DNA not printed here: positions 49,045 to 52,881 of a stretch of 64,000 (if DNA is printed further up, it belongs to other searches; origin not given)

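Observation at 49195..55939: Four-gene module of unknown function: giant scaffold-like protein, pseudo-Hsp70/actin-fold protein, TPR-like protein and coiled-coil two-TM protein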

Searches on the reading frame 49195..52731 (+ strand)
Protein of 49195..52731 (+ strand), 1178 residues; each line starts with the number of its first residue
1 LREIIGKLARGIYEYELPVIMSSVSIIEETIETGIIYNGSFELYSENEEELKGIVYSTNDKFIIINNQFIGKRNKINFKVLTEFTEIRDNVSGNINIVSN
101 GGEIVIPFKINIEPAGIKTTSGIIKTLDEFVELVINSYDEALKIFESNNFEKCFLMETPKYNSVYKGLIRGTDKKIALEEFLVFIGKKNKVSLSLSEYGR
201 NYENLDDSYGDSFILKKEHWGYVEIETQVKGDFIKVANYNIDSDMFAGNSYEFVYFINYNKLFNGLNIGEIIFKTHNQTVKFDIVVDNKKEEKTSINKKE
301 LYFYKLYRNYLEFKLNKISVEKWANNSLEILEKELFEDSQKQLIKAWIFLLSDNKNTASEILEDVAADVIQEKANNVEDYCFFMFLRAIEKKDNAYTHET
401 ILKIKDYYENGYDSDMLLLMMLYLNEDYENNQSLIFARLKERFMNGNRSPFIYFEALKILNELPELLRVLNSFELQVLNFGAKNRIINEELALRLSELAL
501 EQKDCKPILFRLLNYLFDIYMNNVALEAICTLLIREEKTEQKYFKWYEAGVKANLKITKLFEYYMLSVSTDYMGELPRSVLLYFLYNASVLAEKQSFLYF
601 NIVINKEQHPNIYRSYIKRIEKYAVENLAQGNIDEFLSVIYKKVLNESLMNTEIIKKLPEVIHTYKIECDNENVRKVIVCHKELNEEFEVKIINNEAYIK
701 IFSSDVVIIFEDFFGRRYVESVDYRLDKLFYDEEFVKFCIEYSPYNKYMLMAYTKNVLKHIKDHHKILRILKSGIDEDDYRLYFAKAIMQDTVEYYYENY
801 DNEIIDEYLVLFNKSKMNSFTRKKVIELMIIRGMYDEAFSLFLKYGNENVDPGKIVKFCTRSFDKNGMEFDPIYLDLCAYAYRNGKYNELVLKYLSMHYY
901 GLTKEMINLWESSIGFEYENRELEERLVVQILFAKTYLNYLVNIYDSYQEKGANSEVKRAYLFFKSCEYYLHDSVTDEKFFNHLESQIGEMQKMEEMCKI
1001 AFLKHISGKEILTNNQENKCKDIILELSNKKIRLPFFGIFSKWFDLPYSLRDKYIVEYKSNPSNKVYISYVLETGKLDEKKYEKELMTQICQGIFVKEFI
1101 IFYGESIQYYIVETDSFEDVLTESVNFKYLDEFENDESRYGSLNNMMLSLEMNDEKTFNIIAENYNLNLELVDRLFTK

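Call 9: search_protein_families(library=pfam, proteins=[window:49195-52731:+], max_evalue=0.01)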
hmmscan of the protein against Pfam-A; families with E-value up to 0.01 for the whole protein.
window:49195-52731:+ (1178 aa): 2 families
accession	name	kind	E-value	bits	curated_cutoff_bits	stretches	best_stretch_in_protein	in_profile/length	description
PF18984.5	DUF5717_N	-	1.4e-269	897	25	1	1-867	1-873/875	Family of unknown function (DUF5717)N-terminal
PF18983.5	DUF5717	-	1.3e-83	281.1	25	1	875-1176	5-306/306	Family of unknown function (DUF5717)C-terminal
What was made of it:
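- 49195..52731 (+): g1: 1178-aa DUF5717 scaffold protein. It has two N-terminal Ig-like (ASH/PapD-type) beta-sandwiches and two TPR-like helical solenoids separated by a small beta domain. A C-terminal beta domain and terminal helices follow. Pfam DUF5717_N and DUF5717 (call 9).
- On Pfam DUF5717 (PF18984 and PF18983): g1 scores 897 and 281 bits against cut-offs of 25, covering 1-867 and 875-1176 (call 9).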

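Call 11: search_protein_families(library=ncbifam, proteins=[window:49195-52731:+], max_evalue=0.001)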
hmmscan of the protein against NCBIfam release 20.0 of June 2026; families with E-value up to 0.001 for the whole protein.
window:49195-52731:+ (1178 aa): 0 families

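Call 12: find_homologous_proteins(query=window:49195-52731:+, max_evalue=0.00001)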
Query window:49195-52731:+ (1178 aa): 59 proteins with E <= 0.00001 among 8000 candidates.
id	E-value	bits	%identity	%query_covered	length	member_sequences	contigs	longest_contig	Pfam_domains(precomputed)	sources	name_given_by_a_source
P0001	0.0e+0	2590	100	100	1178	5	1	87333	PF18984.6,PF18983.6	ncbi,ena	-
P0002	0.0e+0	1593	62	98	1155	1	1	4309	PF18984.6,PF18983.6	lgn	-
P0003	0.0e+0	1545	60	100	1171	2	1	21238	PF18984.6,PF18983.6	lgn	-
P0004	0.0e+0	1025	43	100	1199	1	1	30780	PF18984.6,PF18983.6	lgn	-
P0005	2.0e-291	988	41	100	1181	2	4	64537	PF18984.6,PF18983.6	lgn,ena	-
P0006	1.6e-284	965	40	100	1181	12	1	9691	PF18984.6,PF18983.6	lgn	-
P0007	3.8e-284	964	40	100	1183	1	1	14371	PF18984.6,PF18983.6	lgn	-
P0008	5.9e-284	963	41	100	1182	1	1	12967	PF18984.6,PF18983.6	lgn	-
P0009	6.4e-284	963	41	100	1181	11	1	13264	PF18984.6,PF18983.6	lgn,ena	-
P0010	8.0e-282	956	41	100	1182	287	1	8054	PF18984.6,PF18983.6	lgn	-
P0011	2.1e-281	955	41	100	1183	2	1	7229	PF18984.6,PF18983.6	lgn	-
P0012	2.5e-281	955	41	100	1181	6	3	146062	PF18984.6,PF18983.6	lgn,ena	-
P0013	4.8e-281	954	40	100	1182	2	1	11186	PF18984.6,PF18983.6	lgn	-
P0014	1.0e-277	943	40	100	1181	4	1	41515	PF18984.6,PF18983.6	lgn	-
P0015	5.6e-277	940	39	100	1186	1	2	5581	PF18984.6,PF18983.6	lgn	-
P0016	2.5e-276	938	40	100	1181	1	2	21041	PF18984.6,PF18983.6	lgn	-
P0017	7.3e-275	933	40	100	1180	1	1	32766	PF18984.6,PF18983.6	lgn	-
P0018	1.4e-274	932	40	100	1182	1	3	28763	PF18984.6,PF18983.6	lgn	-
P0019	2.9e-274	931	39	100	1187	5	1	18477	PF18984.6,PF18983.6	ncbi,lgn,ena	-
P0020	5.5e-274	930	40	100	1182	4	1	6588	PF18984.6,PF18983.6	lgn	-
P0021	1.0e-273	929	39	100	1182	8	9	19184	PF18984.6,PF18983.6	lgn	-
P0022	5.0e-271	921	39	100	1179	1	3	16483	PF18984.6,PF18983.6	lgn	-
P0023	3.6e-270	918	41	100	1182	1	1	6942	PF18984.6,PF18983.6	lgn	-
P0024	6.1e-269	914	38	100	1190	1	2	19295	PF18984.6,PF18983.6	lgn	-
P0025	1.8e-268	912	39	100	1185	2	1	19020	PF18984.6,PF18983.6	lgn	-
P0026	2.1e-268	912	38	100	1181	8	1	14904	PF18984.6,PF18983.6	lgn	-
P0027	2.1e-264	899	38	100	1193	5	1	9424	PF18984.6,PF18983.6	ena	-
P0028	3.7e-264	898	39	100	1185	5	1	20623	PF18984.6,PF18983.6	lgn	-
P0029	1.1e-263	896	39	100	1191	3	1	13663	PF18984.6,PF18983.6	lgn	-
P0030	1.3e-260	886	38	100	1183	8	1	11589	PF18984.6,PF18983.6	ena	-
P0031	8.9e-256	870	37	100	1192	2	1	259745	PF18984.6,PF18983.6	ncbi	-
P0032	3.0e-250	852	37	100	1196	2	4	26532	PF18984.6,PF18983.6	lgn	-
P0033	5.3e-244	831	38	100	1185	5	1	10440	PF18984.6,PF18983.6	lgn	-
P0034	7.0e-211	721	32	99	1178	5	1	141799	PF14559.13,PF18984.6,PF18983.6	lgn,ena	-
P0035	3.9e-209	716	34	100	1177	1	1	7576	PF18984.6,PF18983.6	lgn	-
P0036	1.4e-208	714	33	100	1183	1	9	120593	PF18984.6,PF18983.6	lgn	-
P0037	7.1e-199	682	34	99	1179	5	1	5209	PF18984.6,PF18983.6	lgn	-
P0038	7.6e-197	675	33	100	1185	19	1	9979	PF18984.6,PF18983.6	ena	-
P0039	1.7e-194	667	32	100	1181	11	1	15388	PF18984.6,PF18983.6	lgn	-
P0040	3.7e-191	656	32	100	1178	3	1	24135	PF18984.6,PF18983.6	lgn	-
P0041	5.0e-191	656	32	100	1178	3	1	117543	PF18984.6,PF18983.6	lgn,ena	-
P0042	1.6e-190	654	33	100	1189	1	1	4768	PF18984.6,PF18983.6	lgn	-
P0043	2.0e-189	650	33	99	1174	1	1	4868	PF18984.6,PF18983.6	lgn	-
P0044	2.3e-187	643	33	99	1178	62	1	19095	PF18984.6,PF18983.6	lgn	-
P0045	1.0e-185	638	33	99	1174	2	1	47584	PF18984.6,PF18983.6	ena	-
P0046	2.5e-183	630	32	98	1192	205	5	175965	PF18984.6,PF18983.6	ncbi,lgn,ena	-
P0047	1.2e-180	621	32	99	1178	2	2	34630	PF18984.6,PF18983.6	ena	-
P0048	8.7e-173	595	30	100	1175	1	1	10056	PF18984.6,PF18983.6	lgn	-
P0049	7.3e-165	569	30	100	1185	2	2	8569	PF18984.6,PF18983.6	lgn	-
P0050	1.0e-164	568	40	58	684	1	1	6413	PF18984.6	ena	-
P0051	2.7e-161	557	29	99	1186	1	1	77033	PF18984.6,PF18983.6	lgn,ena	-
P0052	7.2e-159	549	29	100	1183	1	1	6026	PF18984.6,PF18983.6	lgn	-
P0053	7.8e-153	529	28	99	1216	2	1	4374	PF18984.6,PF18983.6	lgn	-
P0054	1.7e-150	521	28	99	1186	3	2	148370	PF18984.6,PF18983.6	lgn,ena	-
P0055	1.2e-146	509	28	99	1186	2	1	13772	PF18984.6,PF18983.6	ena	-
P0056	2.0e-141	491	28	99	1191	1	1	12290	PF18984.6,PF18983.6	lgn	-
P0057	1.5e-128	449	28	99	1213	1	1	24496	PF18984.6,PF18983.6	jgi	-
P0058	2.5e-127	445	27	97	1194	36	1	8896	PF18984.6,PF18983.6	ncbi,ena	-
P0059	1.5e-6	45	20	60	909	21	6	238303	PF18984.6,PF18983.6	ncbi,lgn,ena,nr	ncbi:MAG: hypothetical protein GX198_03655 [Epulopiscium sp.]|nr:hypothetical protein [Candidatus Ep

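Call 18: find_related_loci(query=A3, collection=genome_contigs, flank=10000)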
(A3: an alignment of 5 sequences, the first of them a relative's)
Query A3 (1178 aa) in genome_contigs; peptide patterns used: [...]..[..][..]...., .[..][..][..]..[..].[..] (x = any residue, [..] = any of these).
110 stretches matched a pattern; 14 encode a relative of the query (tblastn E <= 1e-3); 14 distinct loci.
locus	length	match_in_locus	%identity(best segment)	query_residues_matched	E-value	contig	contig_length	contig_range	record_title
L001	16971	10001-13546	38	1-1176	0e+0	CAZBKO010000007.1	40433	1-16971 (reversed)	MAG TPA_asm: uncultured Lachnospiraceae bacterium isolate SRP192927_co8_367 genome assembly, contig: NODE_688_length_404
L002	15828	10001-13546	39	1-1178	0e+0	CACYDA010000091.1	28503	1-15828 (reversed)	MAG: uncultured Lachnospiraceae bacterium isolate RUG11835 genome assembly, contig: RUG11835_asm_91, whole genome shotgu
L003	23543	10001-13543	39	1-1177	0e+0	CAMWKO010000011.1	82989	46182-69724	MAG TPA_asm: uncultured Clostridia bacterium isolate SRR14411336_bin.8_metawrap_v1.3_MAG genome assembly, contig: NODE.7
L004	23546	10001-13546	38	1-1178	0e+0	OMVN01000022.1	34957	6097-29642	uncultured Clostridiales bacterium isolate RUG009 genome assembly, contig: scaffold_1290, whole genome shotgun sequence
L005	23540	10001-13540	38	1-1176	0e+0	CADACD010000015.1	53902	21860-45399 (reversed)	MAG: uncultured Lachnospiraceae bacterium isolate RUG13154 genome assembly, contig: RUG13154_asm_15, whole genome shotgu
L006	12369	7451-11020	37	1-1176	0e+0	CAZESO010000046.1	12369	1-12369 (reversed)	MAG TPA_asm: uncultured Roseburia sp. isolate SRP315200_co2_829 genome assembly, contig: NODE_6607_length_12369_cov_5.77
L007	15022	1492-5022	29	1-1176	3e-161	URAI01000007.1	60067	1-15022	uncultured Eubacterium sp. isolate UMGS809 genome assembly, contig: NODE_91_length_60067_cov_4.560421, whole genome shot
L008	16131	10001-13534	28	1-1176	5e-157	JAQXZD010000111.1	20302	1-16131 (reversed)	MAG: Lachnospiraceae bacterium isolate SUG1654 k141_8472407, whole genome shotgun sequence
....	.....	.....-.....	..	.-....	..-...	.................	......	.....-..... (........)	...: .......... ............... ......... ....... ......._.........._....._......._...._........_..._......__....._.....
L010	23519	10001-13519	32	1-1177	0e+0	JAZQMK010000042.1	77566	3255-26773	MAG: Lachnospiraceae bacterium isolate T1900044606_TS20190072.MAGScoT_cleanbin_000024 SGB_742_k141_2572514, whole genome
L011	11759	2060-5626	37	1-1176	0e+0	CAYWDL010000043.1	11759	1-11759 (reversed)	MAG TPA_asm: uncultured Roseburia sp. isolate SRP315200_co2_732 genome assembly, contig: NODE_7234_length_11759_cov_7.62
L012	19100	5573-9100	29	1-1176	7e-153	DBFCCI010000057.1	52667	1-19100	MAG TPA_asm: Lachnospira sp. isolate MAG5428 k141_46517, whole genome shotgun sequence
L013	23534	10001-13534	38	1-1165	0e+0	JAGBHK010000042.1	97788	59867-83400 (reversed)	MAG: Lachnospiraceae bacterium isolate RGIG9121 Water_deer_Rectum.Co__c1450394, whole genome shotgun sequence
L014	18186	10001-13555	26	1-1177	7e-135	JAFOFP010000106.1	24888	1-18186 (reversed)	MAG: Lachnospiraceae bacterium isolate RGIG423 Dairy_cattle_Colon.Co__c1342098, whole genome shotgun sequence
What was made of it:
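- Tried and rejected: The scan that did run used only two peptide patterns, so its 14 loci are a sample and not a census (call 18).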

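Call 21: find_encoding_contigs(protein=P0001, flank=8000, max_places=4)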
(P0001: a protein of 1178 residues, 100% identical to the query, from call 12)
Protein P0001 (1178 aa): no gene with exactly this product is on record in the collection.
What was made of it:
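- Tried and rejected: Looking up the window's own contig by the exact g1 protein failed (call 21).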

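Call 35: search_solved_structures(query=A5, max_evalue=10, show_alignments=0)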
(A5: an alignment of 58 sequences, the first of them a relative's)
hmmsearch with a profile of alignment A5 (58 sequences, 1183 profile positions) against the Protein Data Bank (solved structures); distinct sequences matched with E-value up to 10: 1.
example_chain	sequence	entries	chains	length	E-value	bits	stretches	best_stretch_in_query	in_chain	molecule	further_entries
9e71_Bb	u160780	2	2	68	1.8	9.3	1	339-397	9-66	aS35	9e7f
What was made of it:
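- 49195..52731 (+): No PDB sequence homologue (call 35).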

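Call 53: predict_structure(alignment_id=A5)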
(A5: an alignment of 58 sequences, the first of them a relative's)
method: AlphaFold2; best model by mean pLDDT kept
length: 1178 residues; sequences in the alignment: 58
mean_pLDDT: 86.0   pTM: 0.58
mean pLDDT of the five models: 86.0, 85.8, 83.6, 83.3, 83.0
residues with pLDDT >= 90: 390; 70-90: 744; 50-70: 36; < 50: 8
segments of 3 or more residues with pLDDT < 50: 291-295
pLDDT, mean of each block of 10 residues (from residue 1): 88 87 92 89 92 91 92 94 84 92 93 83 86 90 90 83 92 91 90 91 87 90 88 89 88 92 86 86 86 54 82 86 87 72 88 86 85 81 88 84 85 78 78 87 83 90 90 90 88 91 83 88 90 88 89 88 87 80 80 84 87 89 90 89 83 85 91 90 90 91 89 90 89 81 83 75 78 86 87 80 76 79 89 89 86 93 90 91 92 91 92 87 93 91 91 89 91 82 84 82 90 88 90 89 82 85 88 70 88 88 82 79 77 61 81 83 84 69
secondary structure, 60 per line:
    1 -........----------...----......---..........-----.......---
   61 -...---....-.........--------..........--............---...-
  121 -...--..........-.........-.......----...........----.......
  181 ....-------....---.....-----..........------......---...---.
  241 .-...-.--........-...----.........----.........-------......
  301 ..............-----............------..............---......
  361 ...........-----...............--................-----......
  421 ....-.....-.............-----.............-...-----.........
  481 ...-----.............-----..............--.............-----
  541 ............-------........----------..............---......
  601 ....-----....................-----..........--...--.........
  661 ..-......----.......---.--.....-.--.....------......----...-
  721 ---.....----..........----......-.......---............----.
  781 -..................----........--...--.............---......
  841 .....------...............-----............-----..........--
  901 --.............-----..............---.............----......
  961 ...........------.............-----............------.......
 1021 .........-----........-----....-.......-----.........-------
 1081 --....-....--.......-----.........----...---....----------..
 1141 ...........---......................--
elements in order (helices of 4 or more, strands of 3 or more residues): H2-9 E20-22 E27-32 E36-45 E51-57 E62-64 E68-71 E73-81 E90-99 E102-113 E117-119 E122-124 H127-136 H138-146 H148-154 H159-169 H174-184 E192-195 E199-203 E209-218 E225-230 E234-236 E250-257 E266-274 E279-287 H295-314 H320-331 H338-351 H355-371 H377-391 H394-409 H415-424 H426-430 H432-444 H450-462 H472-483 H489-501 H507-520 H523-535 H541-552 H560-567 H578-591 H595-604 H610-629 H635-644 H652-662 E664-669 E674-680 E687-691 E696-700 E707-712 E717-719 E724-728 H733-742 H747-752 H754-760 H764-775 H782-799 H804-811 H819-831 H835-845 H852-866 H872-883 H889-898 H903-915 H921-934 H938-950 H955-971 H978-990 H996-1007 H1014-1029 H1035-1042 H1048-1051 E1053-1059 E1065-1073 E1083-1086 E1088-1091 E1094-1100 E1106-1114 E1119-1121 E1125-1128 H1139-1151 H1155-1176
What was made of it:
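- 49195..52731 (+): AlphaFold2 model with pLDDT 86 (call 53).
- AlphaFold2 model (call 53).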
